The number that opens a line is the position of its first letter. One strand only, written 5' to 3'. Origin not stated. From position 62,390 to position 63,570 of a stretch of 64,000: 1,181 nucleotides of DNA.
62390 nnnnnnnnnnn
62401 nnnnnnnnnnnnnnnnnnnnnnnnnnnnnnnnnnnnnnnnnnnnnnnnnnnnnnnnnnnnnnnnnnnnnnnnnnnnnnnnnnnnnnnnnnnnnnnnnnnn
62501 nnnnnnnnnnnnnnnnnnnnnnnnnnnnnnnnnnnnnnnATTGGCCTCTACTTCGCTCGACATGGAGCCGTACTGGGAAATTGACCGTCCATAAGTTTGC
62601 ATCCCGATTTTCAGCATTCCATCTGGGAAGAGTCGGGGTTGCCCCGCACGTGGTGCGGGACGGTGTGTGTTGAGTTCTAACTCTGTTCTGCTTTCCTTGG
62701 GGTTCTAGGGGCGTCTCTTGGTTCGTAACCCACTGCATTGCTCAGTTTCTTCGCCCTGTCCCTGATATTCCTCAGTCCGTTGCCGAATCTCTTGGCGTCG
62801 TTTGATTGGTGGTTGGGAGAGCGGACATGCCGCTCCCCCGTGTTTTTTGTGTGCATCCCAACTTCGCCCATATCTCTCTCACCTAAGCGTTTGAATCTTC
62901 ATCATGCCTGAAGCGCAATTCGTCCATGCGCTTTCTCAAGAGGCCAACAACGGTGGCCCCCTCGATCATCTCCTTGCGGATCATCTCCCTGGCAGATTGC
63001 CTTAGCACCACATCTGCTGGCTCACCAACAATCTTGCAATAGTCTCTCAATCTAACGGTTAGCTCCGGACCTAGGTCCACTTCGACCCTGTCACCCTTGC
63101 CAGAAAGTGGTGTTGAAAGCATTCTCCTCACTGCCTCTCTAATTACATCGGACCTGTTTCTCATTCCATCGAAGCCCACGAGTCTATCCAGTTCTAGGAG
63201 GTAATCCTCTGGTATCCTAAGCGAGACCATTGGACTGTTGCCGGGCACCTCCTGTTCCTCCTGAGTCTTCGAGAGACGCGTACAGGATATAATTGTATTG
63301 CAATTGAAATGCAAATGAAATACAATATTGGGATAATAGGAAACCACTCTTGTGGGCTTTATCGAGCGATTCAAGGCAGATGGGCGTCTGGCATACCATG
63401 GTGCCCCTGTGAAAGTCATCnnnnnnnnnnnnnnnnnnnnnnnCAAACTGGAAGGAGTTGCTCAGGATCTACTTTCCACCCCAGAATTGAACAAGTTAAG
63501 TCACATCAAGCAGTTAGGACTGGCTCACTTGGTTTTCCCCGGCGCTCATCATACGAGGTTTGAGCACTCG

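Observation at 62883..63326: Single-chain tandem RHH regulator with a structured operator-like element, divergent from an HD-domain hydrolase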

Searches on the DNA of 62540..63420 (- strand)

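Call 64: search_rna_families(sources=[L050, L030, L040, L075], threshold=gathering)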
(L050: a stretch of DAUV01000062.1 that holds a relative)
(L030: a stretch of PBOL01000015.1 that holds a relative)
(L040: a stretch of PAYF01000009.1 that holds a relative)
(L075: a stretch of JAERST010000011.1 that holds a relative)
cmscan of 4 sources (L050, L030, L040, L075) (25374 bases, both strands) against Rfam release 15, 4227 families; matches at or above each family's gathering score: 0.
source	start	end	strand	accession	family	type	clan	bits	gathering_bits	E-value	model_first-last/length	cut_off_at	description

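Call 65: search_rna_families(source=window, start=62540, end=63420, threshold=evalue, max_evalue=1)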
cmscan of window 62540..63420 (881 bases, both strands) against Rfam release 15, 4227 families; matches with E-value up to 1: 0.
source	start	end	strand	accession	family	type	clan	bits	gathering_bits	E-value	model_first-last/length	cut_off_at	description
